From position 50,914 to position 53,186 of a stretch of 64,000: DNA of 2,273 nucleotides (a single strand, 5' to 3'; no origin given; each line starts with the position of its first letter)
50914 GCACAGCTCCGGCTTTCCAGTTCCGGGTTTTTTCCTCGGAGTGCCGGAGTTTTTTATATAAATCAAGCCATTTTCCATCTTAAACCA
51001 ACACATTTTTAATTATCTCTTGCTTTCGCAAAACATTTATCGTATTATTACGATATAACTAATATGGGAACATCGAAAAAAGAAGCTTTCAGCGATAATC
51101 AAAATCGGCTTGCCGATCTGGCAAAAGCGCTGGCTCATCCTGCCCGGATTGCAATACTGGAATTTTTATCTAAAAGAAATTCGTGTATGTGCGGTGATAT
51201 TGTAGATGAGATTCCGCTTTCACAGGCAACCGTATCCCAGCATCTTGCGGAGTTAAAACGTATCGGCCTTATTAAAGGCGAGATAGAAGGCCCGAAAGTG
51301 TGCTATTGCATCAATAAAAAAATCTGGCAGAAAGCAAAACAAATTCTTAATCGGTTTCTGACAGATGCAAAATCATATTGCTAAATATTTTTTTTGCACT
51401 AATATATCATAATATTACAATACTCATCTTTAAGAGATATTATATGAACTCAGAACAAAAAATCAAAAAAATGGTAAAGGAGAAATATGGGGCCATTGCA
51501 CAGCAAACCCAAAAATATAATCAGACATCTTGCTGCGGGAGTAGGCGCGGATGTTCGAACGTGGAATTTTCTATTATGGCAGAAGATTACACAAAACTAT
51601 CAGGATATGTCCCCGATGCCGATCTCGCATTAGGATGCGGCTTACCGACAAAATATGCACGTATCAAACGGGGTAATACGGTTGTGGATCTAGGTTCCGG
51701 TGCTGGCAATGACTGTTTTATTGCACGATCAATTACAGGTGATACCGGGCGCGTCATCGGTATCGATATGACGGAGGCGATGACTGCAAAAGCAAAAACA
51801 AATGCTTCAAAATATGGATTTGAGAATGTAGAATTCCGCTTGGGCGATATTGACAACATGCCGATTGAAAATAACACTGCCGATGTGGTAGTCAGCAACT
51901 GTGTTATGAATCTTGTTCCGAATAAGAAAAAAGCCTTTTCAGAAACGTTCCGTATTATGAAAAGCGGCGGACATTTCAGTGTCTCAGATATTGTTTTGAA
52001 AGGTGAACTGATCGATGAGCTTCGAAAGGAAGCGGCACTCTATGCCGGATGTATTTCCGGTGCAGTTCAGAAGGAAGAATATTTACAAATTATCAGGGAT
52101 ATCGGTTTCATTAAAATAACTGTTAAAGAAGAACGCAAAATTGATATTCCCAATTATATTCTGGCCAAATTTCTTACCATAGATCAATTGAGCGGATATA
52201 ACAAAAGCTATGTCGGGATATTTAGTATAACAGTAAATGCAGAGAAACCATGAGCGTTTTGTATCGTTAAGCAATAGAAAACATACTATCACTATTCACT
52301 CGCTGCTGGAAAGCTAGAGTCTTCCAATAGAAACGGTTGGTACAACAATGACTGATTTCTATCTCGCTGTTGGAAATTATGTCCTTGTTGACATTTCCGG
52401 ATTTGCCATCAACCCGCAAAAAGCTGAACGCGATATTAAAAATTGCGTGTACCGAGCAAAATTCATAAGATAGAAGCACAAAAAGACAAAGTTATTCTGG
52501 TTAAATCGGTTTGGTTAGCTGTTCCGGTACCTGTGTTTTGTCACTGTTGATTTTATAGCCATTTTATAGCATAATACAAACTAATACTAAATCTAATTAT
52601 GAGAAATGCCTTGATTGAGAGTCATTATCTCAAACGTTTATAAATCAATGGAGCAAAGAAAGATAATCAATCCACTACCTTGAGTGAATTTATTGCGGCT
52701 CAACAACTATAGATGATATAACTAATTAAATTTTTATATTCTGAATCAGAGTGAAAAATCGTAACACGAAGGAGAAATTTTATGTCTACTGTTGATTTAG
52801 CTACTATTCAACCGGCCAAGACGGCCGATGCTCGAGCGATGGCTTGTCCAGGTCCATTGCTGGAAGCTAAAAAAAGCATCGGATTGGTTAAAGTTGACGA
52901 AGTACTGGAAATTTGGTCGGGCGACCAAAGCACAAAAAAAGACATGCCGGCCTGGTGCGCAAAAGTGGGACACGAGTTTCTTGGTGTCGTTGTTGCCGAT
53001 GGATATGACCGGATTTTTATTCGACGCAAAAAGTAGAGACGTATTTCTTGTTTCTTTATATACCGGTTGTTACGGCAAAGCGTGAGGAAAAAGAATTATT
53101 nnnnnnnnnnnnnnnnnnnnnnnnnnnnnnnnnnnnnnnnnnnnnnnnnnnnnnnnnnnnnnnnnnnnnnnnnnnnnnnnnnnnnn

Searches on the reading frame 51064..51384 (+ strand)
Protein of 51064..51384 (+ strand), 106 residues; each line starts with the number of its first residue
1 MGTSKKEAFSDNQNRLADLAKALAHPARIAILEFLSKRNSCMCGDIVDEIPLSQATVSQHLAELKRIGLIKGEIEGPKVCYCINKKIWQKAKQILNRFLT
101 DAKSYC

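Call 3: search_protein_families(library=pfam, proteins=[window:51064-51384:+], max_evalue=0.01)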
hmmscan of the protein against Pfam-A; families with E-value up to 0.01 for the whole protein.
window:51064-51384:+ (106 aa): 5 families
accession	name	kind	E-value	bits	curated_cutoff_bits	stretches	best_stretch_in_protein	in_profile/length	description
PF01022.26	HTH_5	-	1.1e-10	41.7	22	1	25-71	1-46/47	Bacterial regulatory protein, arsR family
PF12840.13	HTH_20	-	1.5e-10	41.3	27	1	23-72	1-50/51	Helix-turn-helix domain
PF09339.16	HTH_IclR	-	0.00028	21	22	1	30-70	7-48/52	IclR helix-turn-helix domain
PF13412.12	HTH_24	-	0.00075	19.5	21.9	1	28-71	5-48/48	Winged helix-turn-helix DNA-binding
PF12802.13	MarR_2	-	0.0025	18.4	27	1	27-71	6-51/61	MarR family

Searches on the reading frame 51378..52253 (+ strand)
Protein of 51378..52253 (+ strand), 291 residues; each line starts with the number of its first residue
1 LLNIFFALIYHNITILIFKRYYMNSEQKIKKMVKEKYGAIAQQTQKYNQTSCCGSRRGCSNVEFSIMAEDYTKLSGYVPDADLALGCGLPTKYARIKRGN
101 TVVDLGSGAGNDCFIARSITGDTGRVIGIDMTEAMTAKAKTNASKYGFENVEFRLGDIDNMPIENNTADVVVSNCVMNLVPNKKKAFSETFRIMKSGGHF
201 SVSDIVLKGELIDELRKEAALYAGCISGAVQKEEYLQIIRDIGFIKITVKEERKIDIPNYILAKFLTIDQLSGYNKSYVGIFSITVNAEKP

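Call 3: search_protein_families(library=pfam, proteins=[window:51378-52253:+], max_evalue=0.01)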
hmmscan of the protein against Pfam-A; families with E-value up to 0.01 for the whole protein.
window:51378-52253:+ (291 aa): 16 families
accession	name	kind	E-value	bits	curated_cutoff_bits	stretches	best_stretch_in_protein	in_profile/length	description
PF13847.12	Methyltransf_31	-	1.2e-37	129.3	27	1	96-241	1-143/145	Methyltransferase domain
PF13649.12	Methyltransf_25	-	1.1e-18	68.2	27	1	102-198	1-97/97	Methyltransferase domain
PF08241.18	Methyltransf_11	-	1.7e-18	67.5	21.2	1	103-201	1-94/95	Methyltransferase domain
PF01209.24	Ubie_methyltran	-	4.2e-15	56.2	20.1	1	94-202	43-151/233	ubiE/COQ5 methyltransferase family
PF08242.18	Methyltransf_12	-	2.8e-10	41.2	30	1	103-200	1-98/98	Methyltransferase domain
PF01135.25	PCMT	-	1.9e-08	34.8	20.3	1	91-157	66-132/210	Protein-L-isoaspartate(D-aspartate) O-methyltransferase (PCMT)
PF13489.12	Methyltransf_23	-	2e-08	34.6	27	1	95-205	19-119/164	Methyltransferase domain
PF13679.12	Methyltransf_32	-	3.3e-06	27.5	27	1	97-171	24-105/143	Methyltransferase domain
PF06325.19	PrmA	-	4.1e-06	26.9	22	1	96-206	159-262/296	Ribosomal protein L11 methyltransferase (PrmA)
PF05148.21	Methyltransf_8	-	5e-06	27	27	1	154-208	109-162/219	Hypothetical methyltransferase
PF01728.25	FtsJ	-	4.2e-05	24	24.1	1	92-194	15-118/181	FtsJ-like methyltransferase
PF01170.24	UPF0020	-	7.9e-05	22.9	22.3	1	124-174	77-128/197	RMKL-like, methyltransferase domain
PF02353.26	CMAS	-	0.0019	18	27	1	94-208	58-170/273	Mycolic acid cyclopropane synthetase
PF05175.20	MTS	-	0.0023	18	23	1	98-174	31-105/170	Methyltransferase small domain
PF20922.3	Anamorsin_N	-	0.0025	18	27.1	1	138-223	26-109/163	Anamorsin, N-terminal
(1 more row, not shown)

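Call 9: search_protein_families(library=ncbifam, proteins=[window:51378-52253:+], max_evalue=0.001)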
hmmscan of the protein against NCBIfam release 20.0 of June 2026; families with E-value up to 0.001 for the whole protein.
window:51378-52253:+ (291 aa): 51 families (the best 25 are shown)
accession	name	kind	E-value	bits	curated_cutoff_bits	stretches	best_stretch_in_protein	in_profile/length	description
NF008823.0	PRK11873.1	subfamily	3.7e-100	334.9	263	1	24-291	2-268/272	arsenite methyltransferase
NF041537.1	ArsM_AhpD_UU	exception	2.5e-45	154.8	510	1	25-250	9-228/345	arsenite methyltransferase/AhpD domain selenoprotein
NF041536.1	ArsM_DUF2284_UU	exception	5.2e-43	147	575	1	25-252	9-230/459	arsenite methyltransferase/DUF2284 domain selenoprotein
NF047649.1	MTase_UXPK_star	exception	2e-42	145.1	460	1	26-250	10-229/283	methyltransferase/UXPK-star double selenoprotein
NF040538.1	methyl_ArsM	equivalog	1.1e-40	139.9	500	2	163-252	167-258/356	arsinothricin biosynthesis methyltransferase ArsM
NF038099.1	AsSugarArsM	exception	1.9e-27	96.3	400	1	82-270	42-242/321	arsenosugar biosynthesis arsenite methyltransferase ArsM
NF040539.1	AST_met_ArsM_2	exception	2.2e-24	86.7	240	1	100-250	58-211/262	putative arsinothricin biosynthesis methyltransferase ArsM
NF045667.1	MTase_DVU1556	equivalog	4e-23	82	155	1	92-250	16-166/213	DVU_1556 family methyltransferase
NF001244.0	PRK00216.1-5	equivalog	1.2e-14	54.2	216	1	94-206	44-157/236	bifunctional demethylmenaquinone methyltransferase/2-methoxy-6-polyprenyl-1,4-benzoquinol methylase UbiE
TIGR02072.1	BioC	equivalog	2.9e-14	53.5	184.95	1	100-220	36-148/244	malonyl-ACP O-methyltransferase BioC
NF052510.1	methyltran_MpqE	exception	2.4e-13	50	335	1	93-200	41-149/234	methyl-plastoquinone biosynthesis methyltransferase MpqE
NF001240.0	PRK00216.1-1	equivalog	6.1e-13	48.4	378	1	93-204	58-170/251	bifunctional demethylmenaquinone methyltransferase/2-methoxy-6-polyprenyl-1,4-benzoquinol methylase UbiE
TIGR01934.1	MenG_MenH_UbiE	subfamily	1.6e-12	47.2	158.35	1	94-207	35-146/223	ubiquinone/menaquinone biosynthesis methyltransferase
NF001243.0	PRK00216.1-4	equivalog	4.2e-12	45.9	235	1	93-200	42-149/237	demethylmenaquinone methyltransferase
TIGR02752.1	MenG_heptapren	equivalog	2.9e-11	43.4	419.85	1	92-201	39-148/231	demethylmenaquinone methyltransferase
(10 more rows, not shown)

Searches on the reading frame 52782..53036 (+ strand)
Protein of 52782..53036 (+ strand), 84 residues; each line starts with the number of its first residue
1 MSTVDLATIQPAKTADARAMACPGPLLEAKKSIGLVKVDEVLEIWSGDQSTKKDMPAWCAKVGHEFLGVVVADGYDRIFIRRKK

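Call 3: search_protein_families(library=pfam, proteins=[window:52782-53036:+], max_evalue=0.01)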
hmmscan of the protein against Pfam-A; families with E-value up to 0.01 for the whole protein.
window:52782-53036:+ (84 aa): 1 family
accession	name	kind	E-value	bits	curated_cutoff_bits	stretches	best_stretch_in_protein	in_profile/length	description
PF01206.22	TusA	-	4e-17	62.3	28.6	1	14-82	2-70/70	Sulfurtransferase TusA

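Call 9: search_protein_families(library=ncbifam, proteins=[window:52782-53036:+], max_evalue=0.001)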
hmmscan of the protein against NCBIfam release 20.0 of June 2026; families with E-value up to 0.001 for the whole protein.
window:52782-53036:+ (84 aa): 2 families
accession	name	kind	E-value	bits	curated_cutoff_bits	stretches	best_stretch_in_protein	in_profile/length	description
NF001423.0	PRK00299.1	equivalog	3.8e-10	39.5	78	1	9-83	6-80/82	sulfurtransferase TusA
NF041048.1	TusA_like_YeeD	exception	0.00057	19.5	147.5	1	15-65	4-54/72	thiosulfate utilization sulfurtransferase TsuB/YeeD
